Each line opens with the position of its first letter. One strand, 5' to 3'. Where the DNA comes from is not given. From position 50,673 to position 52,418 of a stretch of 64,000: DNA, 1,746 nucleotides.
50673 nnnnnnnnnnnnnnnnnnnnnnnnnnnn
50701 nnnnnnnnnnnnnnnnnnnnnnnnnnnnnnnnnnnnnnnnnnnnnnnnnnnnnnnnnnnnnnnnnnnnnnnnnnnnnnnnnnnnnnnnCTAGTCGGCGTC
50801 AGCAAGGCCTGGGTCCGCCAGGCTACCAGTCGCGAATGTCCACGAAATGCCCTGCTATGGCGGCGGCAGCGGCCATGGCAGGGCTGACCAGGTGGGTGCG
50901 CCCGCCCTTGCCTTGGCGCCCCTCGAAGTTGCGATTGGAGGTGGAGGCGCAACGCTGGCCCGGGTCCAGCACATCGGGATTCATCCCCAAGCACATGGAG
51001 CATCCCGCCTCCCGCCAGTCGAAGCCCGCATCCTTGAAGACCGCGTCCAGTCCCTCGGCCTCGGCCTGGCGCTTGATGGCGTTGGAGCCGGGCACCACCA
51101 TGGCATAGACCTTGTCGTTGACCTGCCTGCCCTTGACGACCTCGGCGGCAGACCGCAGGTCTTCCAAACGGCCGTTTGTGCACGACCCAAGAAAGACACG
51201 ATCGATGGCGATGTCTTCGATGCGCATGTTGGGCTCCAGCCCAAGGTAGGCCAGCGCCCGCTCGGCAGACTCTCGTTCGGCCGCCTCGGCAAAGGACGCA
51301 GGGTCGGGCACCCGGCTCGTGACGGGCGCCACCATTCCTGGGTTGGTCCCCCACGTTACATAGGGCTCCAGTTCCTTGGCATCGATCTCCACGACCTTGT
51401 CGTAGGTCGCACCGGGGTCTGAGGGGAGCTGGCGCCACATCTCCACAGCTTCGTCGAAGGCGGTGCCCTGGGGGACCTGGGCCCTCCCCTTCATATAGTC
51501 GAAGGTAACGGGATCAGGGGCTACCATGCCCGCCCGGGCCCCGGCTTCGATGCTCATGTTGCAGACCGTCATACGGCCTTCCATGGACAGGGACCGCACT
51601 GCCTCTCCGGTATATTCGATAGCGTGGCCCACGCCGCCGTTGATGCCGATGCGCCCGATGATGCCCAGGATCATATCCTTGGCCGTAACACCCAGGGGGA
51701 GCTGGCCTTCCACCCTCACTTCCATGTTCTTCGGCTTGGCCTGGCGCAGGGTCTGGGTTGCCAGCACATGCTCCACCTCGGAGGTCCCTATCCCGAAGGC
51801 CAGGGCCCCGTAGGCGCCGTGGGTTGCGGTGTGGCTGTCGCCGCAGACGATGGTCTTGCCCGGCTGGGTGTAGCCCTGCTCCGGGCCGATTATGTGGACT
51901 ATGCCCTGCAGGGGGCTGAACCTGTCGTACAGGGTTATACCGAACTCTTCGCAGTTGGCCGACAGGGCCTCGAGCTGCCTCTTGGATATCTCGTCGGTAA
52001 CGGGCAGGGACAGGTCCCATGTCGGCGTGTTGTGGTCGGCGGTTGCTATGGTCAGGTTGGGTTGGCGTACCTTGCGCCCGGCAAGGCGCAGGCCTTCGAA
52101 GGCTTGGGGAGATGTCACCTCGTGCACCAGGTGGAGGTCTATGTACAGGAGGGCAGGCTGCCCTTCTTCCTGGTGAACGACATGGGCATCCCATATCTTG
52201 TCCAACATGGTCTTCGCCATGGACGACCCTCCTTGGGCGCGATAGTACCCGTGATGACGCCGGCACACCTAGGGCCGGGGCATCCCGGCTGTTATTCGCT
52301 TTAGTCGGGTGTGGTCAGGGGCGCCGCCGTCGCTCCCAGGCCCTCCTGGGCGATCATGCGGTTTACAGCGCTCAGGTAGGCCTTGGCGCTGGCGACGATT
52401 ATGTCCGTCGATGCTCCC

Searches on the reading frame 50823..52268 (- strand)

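Call 19: search_protein_families(library=pfam, proteins=[window:50823-52268:-], max_evalue=0.00001)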
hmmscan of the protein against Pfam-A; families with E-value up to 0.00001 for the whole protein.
window:50823-52268:- (481 aa): 1 family
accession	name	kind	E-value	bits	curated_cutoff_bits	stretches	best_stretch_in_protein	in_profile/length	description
PF00330.25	Aconitase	-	9.6e-183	608.8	28.7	1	23-473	1-463/463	Aconitase family (aconitate hydratase)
